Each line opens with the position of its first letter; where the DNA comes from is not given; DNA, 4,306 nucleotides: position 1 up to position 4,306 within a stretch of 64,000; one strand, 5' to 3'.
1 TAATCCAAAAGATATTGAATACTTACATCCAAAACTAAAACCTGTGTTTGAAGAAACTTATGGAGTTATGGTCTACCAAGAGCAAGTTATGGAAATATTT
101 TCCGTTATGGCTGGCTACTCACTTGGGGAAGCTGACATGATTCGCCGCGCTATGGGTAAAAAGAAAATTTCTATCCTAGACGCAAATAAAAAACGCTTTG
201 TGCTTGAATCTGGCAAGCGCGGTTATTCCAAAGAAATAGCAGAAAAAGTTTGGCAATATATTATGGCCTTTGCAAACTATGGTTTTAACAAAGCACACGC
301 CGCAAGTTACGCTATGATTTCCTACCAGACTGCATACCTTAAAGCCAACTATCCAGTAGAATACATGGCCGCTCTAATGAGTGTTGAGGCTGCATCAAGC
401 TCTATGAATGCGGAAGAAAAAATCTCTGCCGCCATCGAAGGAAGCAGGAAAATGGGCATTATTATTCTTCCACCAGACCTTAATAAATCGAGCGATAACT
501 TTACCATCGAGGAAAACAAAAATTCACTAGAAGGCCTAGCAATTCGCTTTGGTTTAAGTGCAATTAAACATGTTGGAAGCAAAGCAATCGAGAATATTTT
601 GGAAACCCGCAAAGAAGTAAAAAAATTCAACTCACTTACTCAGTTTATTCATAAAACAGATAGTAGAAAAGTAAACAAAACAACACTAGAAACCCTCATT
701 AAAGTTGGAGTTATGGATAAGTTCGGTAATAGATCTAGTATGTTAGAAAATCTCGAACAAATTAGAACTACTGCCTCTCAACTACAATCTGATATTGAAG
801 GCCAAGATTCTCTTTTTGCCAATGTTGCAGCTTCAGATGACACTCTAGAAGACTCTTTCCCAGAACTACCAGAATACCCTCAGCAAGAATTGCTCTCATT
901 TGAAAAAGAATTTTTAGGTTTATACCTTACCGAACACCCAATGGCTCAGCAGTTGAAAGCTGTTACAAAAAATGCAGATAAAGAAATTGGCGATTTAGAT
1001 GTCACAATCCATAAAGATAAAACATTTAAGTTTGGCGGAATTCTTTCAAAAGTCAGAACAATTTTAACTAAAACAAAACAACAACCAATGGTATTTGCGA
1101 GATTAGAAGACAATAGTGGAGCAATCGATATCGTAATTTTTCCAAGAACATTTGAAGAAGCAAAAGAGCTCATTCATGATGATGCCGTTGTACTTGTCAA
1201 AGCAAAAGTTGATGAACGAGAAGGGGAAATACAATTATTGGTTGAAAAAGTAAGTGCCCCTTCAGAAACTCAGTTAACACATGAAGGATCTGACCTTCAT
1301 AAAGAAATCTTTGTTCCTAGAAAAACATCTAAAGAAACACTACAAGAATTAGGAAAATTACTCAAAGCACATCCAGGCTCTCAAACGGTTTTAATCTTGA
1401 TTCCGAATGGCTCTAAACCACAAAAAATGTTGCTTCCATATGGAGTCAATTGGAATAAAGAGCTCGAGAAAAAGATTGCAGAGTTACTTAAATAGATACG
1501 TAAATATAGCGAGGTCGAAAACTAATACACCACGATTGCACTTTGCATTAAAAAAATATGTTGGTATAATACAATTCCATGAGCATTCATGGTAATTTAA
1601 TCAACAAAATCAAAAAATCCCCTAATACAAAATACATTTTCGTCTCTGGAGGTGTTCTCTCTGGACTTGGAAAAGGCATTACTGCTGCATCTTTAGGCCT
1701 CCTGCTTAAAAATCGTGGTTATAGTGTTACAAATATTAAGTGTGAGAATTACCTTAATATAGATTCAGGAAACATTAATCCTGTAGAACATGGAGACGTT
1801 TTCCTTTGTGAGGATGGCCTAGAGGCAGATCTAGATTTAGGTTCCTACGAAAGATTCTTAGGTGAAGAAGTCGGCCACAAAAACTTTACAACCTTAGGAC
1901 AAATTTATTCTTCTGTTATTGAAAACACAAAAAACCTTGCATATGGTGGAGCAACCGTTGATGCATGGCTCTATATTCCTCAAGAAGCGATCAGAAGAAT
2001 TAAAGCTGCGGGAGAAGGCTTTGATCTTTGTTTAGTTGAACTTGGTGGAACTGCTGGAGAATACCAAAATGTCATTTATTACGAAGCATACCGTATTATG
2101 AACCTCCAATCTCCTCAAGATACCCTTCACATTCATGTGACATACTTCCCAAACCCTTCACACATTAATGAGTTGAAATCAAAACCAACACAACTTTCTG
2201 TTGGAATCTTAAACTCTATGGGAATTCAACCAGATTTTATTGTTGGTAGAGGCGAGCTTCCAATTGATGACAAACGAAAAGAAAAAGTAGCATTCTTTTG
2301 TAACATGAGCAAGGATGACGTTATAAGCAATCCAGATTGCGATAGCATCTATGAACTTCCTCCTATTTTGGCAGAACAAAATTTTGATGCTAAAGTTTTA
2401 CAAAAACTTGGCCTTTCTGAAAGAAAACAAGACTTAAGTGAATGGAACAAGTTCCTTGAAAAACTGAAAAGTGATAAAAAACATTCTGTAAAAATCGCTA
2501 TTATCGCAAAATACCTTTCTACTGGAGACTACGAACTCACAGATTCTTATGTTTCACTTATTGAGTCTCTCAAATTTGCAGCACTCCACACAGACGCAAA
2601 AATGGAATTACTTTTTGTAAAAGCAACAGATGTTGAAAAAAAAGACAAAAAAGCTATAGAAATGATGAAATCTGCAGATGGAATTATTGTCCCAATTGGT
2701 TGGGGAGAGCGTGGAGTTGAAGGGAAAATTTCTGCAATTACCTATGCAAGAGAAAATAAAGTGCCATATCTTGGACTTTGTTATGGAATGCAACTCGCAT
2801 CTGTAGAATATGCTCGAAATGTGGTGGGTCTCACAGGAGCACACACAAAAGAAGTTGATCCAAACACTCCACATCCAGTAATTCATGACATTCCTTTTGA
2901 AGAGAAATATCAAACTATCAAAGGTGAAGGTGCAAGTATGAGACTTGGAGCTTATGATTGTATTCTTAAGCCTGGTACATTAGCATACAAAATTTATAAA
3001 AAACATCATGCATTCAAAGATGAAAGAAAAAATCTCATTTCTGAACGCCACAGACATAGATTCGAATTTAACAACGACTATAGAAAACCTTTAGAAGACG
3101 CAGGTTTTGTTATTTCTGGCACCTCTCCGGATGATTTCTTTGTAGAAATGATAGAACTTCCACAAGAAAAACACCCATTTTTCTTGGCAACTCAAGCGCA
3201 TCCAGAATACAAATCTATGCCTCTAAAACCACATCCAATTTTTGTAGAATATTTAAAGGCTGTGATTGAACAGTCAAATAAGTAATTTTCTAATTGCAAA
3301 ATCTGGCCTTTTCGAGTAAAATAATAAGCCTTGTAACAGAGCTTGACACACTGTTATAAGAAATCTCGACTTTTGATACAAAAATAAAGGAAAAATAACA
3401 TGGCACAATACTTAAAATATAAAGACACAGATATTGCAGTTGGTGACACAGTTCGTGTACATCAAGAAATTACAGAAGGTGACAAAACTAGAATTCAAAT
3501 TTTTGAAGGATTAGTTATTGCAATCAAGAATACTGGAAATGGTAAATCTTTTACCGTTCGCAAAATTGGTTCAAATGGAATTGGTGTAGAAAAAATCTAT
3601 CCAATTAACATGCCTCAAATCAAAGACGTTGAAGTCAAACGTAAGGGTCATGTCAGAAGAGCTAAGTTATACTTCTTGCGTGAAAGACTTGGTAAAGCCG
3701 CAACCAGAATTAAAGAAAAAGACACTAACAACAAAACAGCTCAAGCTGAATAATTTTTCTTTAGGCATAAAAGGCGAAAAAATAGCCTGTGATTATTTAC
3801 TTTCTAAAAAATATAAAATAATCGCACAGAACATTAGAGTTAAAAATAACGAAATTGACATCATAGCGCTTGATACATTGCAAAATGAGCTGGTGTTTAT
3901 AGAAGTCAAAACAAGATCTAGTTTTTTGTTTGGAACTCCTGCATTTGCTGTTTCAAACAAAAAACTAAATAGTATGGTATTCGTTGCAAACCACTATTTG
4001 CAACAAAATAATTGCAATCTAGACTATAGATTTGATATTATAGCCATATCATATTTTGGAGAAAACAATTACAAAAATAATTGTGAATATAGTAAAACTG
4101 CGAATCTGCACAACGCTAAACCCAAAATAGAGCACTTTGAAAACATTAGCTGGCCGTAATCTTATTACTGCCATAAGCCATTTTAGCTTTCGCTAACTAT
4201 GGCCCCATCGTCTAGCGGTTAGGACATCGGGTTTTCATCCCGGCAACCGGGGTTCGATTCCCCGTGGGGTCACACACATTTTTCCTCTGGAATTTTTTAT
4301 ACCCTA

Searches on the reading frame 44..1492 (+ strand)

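Call 15: search_protein_families(library=pfam, proteins=[window:44-1492:+], max_evalue=0.01)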
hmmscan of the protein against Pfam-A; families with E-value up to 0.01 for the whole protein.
window:44-1492:+ (483 aa): 5 families
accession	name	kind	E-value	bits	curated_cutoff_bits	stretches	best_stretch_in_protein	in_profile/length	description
PF14579.12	HHH_6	-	2.6e-26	92.1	25.6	1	138-231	1-88/90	Helix-hairpin-helix motif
PF17657.6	DNA_pol3_finger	-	3.2e-19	69.3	22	1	2-55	108-161/166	Bacterial DNA polymerase III alpha subunit finger domain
PF01336.31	tRNA_anti-codon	-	3.1e-10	40.3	27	1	334-403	7-72/75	OB-fold nucleic acid binding domain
PF13742.12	tRNA_anti_2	-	0.00088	19.9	27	1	344-403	31-94/95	OB-fold nucleic acid binding domain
PF11707.13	Npa1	-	0.0059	16.4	22.7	1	158-220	124-182/331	Ribosome 60S biogenesis N-terminal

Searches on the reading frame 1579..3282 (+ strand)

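Call 15: search_protein_families(library=pfam, proteins=[window:1579-3282:+], max_evalue=0.01)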
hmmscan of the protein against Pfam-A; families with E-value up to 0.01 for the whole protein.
window:1579-3282:+ (568 aa): 4 families
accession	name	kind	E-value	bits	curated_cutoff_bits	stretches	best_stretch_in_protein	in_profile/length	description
PF06418.20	CTP_synth_N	-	2.5e-86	289.8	26.1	1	18-279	1-265/265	CTP synthase N-terminus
PF00117.34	GATase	-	1.9e-28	99.9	22.8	1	320-560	2-189/190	Glutamine amidotransferase class-I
PF07722.19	Peptidase_C26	-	0.00027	21.2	20.5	1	387-543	98-219/219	Peptidase C26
PF01656.29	CbiA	-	0.0031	17.9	25.4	1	28-301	8-70/125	CobQ/CobB/MinD/ParA nucleotide binding domain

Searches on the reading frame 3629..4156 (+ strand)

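Call 15: search_protein_families(library=pfam, proteins=[window:3629-4156:+], max_evalue=0.01)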
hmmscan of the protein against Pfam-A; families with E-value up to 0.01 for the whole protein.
window:3629-4156:+ (176 aa): 4 families
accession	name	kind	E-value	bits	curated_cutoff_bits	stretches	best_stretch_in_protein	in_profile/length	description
PF02021.23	UPF0102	-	4.5e-25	88.3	23.6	1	49-140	1-80/80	Uncharacterised protein family UPF0102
PF08378.17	NERD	-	3.1e-07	31.3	22.1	1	46-125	2-83/111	Nuclease-related domain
PF03008.20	DUF234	-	0.00092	20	22.5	1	71-97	65-91/100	Archaea bacterial proteins of unknown function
PF13020.12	NOV_C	-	0.0032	17.9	22.1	1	49-116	1-67/91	Protein NO VEIN, C-terminal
